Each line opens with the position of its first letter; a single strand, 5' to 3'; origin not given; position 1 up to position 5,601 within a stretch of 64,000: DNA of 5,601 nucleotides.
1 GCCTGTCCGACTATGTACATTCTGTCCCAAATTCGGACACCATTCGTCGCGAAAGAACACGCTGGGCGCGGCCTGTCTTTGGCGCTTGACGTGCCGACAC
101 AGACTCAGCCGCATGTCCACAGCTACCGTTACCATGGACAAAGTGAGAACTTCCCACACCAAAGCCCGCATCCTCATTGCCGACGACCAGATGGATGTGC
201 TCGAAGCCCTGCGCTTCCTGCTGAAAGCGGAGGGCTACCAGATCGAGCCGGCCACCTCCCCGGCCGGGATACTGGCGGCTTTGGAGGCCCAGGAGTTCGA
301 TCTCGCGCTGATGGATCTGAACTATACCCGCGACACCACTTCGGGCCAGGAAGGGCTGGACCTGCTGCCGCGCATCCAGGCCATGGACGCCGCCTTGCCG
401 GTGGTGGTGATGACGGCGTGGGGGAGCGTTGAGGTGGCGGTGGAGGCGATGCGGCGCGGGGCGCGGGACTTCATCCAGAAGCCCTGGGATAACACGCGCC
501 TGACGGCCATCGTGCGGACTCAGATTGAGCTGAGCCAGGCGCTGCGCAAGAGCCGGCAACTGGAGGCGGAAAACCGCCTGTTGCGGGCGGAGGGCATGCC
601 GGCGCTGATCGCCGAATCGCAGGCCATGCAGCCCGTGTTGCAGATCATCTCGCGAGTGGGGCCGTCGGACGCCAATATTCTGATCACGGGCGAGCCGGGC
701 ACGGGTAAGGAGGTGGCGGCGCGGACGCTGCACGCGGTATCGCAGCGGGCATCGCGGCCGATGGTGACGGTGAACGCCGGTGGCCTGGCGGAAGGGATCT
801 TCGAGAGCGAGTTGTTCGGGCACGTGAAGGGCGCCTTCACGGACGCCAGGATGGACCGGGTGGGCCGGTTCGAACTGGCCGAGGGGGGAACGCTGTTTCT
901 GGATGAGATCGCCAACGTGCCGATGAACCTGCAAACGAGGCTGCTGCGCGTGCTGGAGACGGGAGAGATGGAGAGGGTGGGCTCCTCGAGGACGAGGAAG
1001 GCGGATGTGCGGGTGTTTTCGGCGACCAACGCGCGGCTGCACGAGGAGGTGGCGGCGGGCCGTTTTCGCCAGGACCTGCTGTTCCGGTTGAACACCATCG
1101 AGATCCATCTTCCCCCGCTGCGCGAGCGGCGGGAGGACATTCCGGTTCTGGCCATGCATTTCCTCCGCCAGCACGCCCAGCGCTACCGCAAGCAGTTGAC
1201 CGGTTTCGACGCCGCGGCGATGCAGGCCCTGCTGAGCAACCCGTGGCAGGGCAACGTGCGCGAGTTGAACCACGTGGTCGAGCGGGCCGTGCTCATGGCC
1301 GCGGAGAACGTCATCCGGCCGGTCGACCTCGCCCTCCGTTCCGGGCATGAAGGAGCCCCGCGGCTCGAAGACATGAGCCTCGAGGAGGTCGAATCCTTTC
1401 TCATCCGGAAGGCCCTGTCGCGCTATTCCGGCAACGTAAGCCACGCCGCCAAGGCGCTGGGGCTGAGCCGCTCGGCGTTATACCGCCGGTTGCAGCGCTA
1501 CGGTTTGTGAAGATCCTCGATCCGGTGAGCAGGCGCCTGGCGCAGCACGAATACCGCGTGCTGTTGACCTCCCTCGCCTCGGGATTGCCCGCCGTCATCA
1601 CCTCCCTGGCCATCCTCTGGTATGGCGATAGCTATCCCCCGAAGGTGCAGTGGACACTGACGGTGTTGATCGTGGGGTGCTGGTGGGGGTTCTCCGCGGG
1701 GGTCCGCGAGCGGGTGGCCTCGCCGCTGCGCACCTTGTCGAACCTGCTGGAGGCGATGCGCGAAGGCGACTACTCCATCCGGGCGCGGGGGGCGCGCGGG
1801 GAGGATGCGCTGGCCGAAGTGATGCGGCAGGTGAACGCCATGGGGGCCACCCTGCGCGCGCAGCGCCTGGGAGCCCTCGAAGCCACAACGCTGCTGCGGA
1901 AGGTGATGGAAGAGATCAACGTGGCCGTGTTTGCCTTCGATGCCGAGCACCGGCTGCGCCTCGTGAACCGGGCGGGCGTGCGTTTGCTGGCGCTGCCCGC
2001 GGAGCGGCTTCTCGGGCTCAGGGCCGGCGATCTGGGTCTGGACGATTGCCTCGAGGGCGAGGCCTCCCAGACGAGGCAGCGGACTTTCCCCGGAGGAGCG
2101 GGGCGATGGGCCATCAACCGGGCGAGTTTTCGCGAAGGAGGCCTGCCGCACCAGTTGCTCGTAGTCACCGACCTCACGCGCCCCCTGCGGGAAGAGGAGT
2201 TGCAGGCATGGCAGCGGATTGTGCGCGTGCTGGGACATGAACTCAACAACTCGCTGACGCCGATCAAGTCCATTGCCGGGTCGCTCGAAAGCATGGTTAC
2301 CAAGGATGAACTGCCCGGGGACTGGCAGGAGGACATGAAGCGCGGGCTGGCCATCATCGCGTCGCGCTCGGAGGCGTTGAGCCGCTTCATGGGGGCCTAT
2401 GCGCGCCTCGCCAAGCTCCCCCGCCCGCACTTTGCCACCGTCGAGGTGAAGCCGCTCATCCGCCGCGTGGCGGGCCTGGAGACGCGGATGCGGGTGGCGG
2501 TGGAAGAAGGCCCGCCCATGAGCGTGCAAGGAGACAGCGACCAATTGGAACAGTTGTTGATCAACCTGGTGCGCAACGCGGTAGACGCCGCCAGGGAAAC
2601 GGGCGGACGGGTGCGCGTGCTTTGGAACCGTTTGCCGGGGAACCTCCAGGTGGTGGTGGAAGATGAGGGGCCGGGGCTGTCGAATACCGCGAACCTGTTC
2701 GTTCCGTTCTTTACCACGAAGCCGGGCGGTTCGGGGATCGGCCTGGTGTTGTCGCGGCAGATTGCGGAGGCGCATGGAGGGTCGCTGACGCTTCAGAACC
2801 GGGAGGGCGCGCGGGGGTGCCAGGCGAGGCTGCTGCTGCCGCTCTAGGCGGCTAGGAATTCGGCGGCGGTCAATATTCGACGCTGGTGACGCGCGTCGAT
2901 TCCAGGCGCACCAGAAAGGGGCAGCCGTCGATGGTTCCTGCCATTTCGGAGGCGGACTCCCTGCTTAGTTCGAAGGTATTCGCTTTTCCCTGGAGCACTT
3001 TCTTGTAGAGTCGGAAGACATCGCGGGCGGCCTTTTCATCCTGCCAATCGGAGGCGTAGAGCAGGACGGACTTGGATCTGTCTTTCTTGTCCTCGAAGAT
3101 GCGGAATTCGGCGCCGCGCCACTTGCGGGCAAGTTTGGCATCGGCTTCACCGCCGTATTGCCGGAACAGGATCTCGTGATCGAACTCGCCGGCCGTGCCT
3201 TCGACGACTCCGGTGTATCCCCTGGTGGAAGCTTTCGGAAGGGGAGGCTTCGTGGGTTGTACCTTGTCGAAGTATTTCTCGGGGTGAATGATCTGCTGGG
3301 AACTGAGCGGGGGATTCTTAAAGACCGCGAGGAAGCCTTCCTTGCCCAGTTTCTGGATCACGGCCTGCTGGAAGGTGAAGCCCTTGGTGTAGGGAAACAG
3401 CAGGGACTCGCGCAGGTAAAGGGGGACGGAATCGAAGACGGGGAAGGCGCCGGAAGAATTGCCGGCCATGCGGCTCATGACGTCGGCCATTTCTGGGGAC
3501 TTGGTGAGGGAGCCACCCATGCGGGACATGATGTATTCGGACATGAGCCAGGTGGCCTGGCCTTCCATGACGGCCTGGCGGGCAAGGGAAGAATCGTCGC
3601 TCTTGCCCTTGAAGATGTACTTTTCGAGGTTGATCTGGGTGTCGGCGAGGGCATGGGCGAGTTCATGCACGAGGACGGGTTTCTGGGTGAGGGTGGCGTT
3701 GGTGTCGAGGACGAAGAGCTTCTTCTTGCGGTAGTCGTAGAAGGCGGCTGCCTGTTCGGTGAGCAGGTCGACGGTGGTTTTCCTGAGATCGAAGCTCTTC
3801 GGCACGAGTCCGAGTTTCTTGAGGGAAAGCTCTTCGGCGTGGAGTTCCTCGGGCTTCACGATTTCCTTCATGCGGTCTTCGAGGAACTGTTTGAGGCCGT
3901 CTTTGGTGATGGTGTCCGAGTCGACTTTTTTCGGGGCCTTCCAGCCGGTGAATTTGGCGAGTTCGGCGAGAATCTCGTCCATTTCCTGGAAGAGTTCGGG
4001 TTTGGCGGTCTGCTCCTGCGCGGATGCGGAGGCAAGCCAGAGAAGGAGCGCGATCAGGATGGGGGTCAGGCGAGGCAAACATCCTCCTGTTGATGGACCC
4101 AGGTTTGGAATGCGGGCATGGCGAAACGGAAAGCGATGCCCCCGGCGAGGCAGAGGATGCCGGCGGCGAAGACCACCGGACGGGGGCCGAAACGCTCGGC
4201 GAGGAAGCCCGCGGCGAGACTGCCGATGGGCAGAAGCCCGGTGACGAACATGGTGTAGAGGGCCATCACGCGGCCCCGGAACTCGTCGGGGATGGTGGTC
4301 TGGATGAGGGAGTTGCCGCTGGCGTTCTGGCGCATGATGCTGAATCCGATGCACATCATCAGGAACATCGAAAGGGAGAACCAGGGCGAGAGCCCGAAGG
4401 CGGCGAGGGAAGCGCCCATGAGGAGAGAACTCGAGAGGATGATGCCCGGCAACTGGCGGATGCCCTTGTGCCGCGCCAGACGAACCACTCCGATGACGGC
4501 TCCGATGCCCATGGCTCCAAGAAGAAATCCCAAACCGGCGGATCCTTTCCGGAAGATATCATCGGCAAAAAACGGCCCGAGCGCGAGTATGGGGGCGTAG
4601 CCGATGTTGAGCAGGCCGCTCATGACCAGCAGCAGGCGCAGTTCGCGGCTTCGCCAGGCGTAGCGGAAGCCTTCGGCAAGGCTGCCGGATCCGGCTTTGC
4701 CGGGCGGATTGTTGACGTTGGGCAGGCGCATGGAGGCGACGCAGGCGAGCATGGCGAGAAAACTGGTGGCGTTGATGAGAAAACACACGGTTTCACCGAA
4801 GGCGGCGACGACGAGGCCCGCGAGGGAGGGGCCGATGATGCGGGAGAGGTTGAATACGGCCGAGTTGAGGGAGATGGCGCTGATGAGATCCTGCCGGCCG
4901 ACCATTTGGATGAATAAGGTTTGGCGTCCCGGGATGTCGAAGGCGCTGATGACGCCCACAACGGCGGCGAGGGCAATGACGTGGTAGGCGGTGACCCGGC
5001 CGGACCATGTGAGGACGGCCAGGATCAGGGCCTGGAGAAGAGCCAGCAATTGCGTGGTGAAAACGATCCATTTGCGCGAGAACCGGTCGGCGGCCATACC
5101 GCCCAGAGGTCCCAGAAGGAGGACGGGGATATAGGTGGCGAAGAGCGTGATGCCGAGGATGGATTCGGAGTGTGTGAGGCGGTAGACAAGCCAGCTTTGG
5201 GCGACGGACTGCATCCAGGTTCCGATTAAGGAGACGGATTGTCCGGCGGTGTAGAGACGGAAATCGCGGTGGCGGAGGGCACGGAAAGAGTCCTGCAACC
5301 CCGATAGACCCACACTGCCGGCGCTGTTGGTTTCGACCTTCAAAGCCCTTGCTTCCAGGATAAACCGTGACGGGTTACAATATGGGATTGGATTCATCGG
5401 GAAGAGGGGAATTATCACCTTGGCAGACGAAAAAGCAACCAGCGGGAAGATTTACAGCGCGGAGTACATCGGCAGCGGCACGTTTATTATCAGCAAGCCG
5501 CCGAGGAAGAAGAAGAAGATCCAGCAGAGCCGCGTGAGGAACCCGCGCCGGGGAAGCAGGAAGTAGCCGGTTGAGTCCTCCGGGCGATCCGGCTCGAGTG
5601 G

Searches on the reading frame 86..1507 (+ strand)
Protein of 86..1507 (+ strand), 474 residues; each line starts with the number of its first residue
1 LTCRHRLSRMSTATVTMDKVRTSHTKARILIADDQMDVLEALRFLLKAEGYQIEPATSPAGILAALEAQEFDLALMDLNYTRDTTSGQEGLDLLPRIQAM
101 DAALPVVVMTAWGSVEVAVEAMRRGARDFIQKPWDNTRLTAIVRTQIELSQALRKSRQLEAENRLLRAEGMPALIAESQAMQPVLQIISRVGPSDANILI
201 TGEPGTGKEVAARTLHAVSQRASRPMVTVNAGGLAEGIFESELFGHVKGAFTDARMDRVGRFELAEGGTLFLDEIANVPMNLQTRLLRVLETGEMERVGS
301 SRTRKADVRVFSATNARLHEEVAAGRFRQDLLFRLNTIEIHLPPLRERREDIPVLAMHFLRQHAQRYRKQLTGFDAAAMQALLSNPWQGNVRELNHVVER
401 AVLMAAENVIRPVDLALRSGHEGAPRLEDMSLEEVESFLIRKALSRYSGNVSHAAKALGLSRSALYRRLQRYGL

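Call 37: search_protein_families(library=pfam, proteins=[window:86-1507:+], max_evalue=0.00001)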
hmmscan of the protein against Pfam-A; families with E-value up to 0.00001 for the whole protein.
window:86-1507:+ (474 aa): 8 families
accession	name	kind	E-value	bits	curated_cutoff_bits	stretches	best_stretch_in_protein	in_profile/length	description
PF00158.32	Sigma54_activat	-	8.4e-63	211.5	20.2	1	174-341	1-168/168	Sigma-54 interaction domain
PF25601.1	AAA_lid_14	-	1.1e-24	86.5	27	1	346-416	1-71/87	AAA+ ATPase lid domain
PF00072.30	Response_reg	-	2.1e-22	79.8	30.2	1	29-143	1-110/111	Response regulator receiver domain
PF14532.12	Sigma54_activ_2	-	1.5e-19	71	25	1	176-345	2-138/138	Sigma-54 interaction domain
PF02954.25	HTH_8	-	3.9e-13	49.3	22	1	431-472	1-42/42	Bacterial regulatory protein, Fis family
PF07728.20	AAA_5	-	4.4e-09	36.9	22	1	197-317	1-124/139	AAA domain (dynein-related subfamily)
PF18024.7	HTH_50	-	4.8e-06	26.6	27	0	432-474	8-49/50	Helix-turn-helix domain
PF07724.20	AAA_2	-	9.8e-06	26.1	27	0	196-298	4-107/166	AAA domain (Cdc48 subfamily)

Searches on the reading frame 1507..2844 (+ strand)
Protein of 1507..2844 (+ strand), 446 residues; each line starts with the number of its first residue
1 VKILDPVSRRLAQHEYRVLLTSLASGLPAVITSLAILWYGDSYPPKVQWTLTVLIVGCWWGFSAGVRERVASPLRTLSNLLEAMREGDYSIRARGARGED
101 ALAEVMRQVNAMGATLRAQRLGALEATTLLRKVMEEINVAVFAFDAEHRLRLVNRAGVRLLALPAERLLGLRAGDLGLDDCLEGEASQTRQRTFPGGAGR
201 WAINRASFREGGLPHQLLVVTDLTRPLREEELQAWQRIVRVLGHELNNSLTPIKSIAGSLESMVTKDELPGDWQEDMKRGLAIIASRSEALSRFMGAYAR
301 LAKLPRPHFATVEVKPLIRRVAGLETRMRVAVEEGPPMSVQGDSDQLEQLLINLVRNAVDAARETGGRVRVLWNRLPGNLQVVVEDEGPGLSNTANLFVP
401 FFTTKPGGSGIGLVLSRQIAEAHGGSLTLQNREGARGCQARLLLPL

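Call 37: search_protein_families(library=pfam, proteins=[window:1507-2844:+], max_evalue=0.00001)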
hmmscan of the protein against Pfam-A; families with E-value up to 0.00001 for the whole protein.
window:1507-2844:+ (446 aa): 1 family
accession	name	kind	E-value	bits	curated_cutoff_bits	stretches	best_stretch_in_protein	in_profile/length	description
PF02518.31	HATPase_c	-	9.6e-20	71.5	26.4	1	342-446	1-109/111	Histidine kinase-, DNA gyrase B-, and HSP90-like ATPase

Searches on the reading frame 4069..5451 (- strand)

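Call 37: search_protein_families(library=pfam, proteins=[window:4069-5451:-], max_evalue=0.00001)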
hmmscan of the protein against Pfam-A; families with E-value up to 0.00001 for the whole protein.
window:4069-5451:- (461 aa): 2 families
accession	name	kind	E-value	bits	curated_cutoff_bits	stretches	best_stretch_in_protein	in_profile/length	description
PF05977.19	MFS_3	-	1.4e-59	202.4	27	1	55-449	3-399/524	Transmembrane secretion effector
PF07690.21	MFS_1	-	9.4e-34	117.3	33.4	1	70-403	4-339/347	Major Facilitator Superfamily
